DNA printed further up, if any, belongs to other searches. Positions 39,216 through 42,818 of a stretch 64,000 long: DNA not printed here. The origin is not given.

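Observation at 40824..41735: In-frame intein with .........-like endonuclease splitting the RNR large subunit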

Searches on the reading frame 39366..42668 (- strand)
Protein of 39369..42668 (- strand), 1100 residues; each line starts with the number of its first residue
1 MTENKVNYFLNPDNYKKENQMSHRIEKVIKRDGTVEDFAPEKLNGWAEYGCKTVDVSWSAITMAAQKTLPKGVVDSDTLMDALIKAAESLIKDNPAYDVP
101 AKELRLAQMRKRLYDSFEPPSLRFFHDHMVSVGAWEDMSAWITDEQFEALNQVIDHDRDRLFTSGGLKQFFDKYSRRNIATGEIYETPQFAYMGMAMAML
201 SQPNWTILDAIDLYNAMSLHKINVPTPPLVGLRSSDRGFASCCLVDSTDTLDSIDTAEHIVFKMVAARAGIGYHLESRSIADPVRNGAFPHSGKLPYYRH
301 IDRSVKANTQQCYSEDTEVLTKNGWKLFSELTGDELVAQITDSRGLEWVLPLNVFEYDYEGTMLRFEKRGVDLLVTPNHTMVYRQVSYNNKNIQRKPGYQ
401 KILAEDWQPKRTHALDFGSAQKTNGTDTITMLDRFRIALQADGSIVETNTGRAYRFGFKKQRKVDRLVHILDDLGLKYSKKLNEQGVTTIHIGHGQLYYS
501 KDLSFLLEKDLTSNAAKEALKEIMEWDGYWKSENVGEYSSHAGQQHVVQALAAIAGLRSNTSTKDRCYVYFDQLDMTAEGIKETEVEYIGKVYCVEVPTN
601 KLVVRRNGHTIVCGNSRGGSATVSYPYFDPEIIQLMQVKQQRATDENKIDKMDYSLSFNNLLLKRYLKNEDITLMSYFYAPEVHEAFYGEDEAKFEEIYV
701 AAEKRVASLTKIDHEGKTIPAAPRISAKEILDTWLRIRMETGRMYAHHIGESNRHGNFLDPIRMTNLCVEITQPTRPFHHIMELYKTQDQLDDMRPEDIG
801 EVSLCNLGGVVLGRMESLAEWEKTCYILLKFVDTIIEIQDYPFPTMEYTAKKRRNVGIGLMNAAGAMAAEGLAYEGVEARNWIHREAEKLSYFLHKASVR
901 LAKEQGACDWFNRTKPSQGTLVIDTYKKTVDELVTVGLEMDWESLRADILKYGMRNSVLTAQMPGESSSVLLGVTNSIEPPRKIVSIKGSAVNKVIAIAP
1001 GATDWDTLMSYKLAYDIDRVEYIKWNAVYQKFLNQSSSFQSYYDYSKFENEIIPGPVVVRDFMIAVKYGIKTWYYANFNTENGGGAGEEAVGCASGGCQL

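Call 4: search_protein_families(library=pfam, proteins=[window:39369-42668:-], max_evalue=0.1)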
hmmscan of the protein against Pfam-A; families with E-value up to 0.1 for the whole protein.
window:39369-42668:- (1100 aa): 3 families
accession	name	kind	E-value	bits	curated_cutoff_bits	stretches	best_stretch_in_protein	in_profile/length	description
PF02867.20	Ribonuc_red_lgC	-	5.2e-110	369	23.9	2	614-1075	73-522/523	Ribonucleotide reductase, barrel domain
PF00317.26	Ribonuc_red_lgN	-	1.5e-11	44.6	28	1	161-235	2-75/77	Ribonucleotide reductase, all-alpha domain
PF03477.21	ATP-cone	-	0.012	16.6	25.8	1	27-110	2-86/88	ATP cone domain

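Call 6: search_protein_families(library=ncbifam, proteins=[window:39369-42668:-], max_evalue=10)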
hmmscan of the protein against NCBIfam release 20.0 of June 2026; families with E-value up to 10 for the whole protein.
window:39369-42668:- (1100 aa): 21 families
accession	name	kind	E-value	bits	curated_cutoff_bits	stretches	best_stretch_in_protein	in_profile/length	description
TIGR02506.1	NrdE_NrdA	equivalog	3.6e-168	560.8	341.05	2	612-1078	150-615/616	ribonucleoside-diphosphate reductase subunit alpha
NF006578.0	PRK09103.1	equivalog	1.8e-159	532.2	813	2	613-1098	294-759/761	class 1a ribonucleoside-diphosphate reductase subunit alpha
NF006279.0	PRK08447.1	equivalog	6.2e-58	196.9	1082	3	799-1078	491-768/789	ribonucleoside-diphosphate reductase subunit alpha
NF006665.0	PRK09209.1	equivalog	7.1e-54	183.3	1057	2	617-1078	310-748/761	ribonucleoside-diphosphate reductase subunit alpha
NF005483.0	PRK07088.1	equivalog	1.3e-50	172.4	1214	2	616-1076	311-749/764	ribonucleoside-diphosphate reductase subunit alpha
NF009028.0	PRK12364.1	equivalog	7.1e-47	159.9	1377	2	617-1076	389-827/842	ribonucleoside-diphosphate reductase subunit alpha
NF005544.0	PRK07207.1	equivalog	1.8e-45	155.2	965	2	616-989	446-798/965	ribonucleoside-diphosphate reductase subunit alpha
NF005101.0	PRK06539.1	equivalog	2.7e-37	128.2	988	2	796-982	447-642/822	ribonucleoside-diphosphate reductase subunit alpha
NF009029.0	PRK12365.1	equivalog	1.9e-36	125.5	1350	2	614-989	527-881/1046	ribonucleoside-diphosphate reductase subunit alpha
TIGR04170.1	RNR_1b_NrdE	exception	2e-31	109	750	2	616-1093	236-696/698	class 1b ribonucleoside-diphosphate reductase subunit alpha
TIGR02504.1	NrdJ_Z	equivalog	3.3e-28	98.6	399.95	2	610-994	148-486/606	adenosylcobalamin-dependent ribonucleoside-diphosphate reductase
NF006207.0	PRK08332.1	equivalog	2.2e-20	71.6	2400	1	820-995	1275-1447/1684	vitamin B12-dependent ribonucleotide reductase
NF006577.0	PRK09102.1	equivalog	5.5e-17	61.2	620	2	723-912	233-414/604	ribonucleoside-diphosphate reductase subunit alpha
NF006417.0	PRK08665.1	equivalog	4.1e-12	45.2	961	1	804-985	290-448/759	vitamin B12-dependent ribonucleotide reductase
NF005991.0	PRK08115.1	equivalog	1.7e-09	36.3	854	1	803-985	488-671/858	vitamin B12-dependent ribonucleotide reductase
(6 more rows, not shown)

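Call 7: search_protein_families(library=phrogs, proteins=[window:39369-42668:-], max_evalue=1)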
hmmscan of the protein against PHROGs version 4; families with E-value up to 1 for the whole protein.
window:39369-42668:- (1100 aa): 12 families
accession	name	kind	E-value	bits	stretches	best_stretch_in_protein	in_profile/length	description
phrog_84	-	DNA, RNA and nucleotide metabolism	2.1e-259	864.5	2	614-1099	350-795/975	ribonucleoside-diphosphate reductase large subunit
phrog_3844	-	moron, auxiliary metabolic gene and host takeover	2.1e-148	496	1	635-1098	10-451/451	NrdA-like aerobic NDP reductase large subunit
phrog_3987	-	DNA, RNA and nucleotide metabolism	1e-140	470.4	2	27-311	5-292/467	ribonucleotide reductase large subunit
phrog_12229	-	DNA, RNA and nucleotide metabolism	6.8e-38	131.4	1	216-620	53-477/577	ribonucleotide reductase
phrog_36555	-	DNA, RNA and nucleotide metabolism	2.2e-28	100.2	1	940-1089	1-149/172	ribonucleotide reductase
phrog_85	-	DNA, RNA and nucleotide metabolism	7.9e-15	55.4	1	303-487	80-260/866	thymidylate synthase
phrog_32482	-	other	5.1e-13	49.5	2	310-560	74-322/589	PhoH-like phosphate starvation-inducible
phrog_6132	-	DNA, RNA and nucleotide metabolism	0.00015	22.1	1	142-316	120-293/530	ribonucleotide reductase large subunit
phrog_4503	-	unknown function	0.11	13.2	1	6-29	13-36/50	-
phrog_37760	-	unknown function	0.16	12.6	1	459-509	38-88/162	-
phrog_10616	-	DNA, RNA and nucleotide metabolism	0.21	12.8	1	1006-1046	10-50/111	ribonucleotide reductase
phrog_4000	-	unknown function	0.22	12.5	1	514-556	57-97/102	-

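Call 56: search_protein_families(library=pfam, proteins=[L003:5293-6312:+], max_evalue=0.01)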
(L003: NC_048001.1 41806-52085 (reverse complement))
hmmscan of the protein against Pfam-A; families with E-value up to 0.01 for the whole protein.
L003:5293-6312:+ (340 aa): 1 family
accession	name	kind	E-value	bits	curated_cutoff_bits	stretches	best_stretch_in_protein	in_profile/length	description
PF14528.11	LAGLIDADG_3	-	2e-13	50.8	22.5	1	194-279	5-76/82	LAGLIDADG-like domain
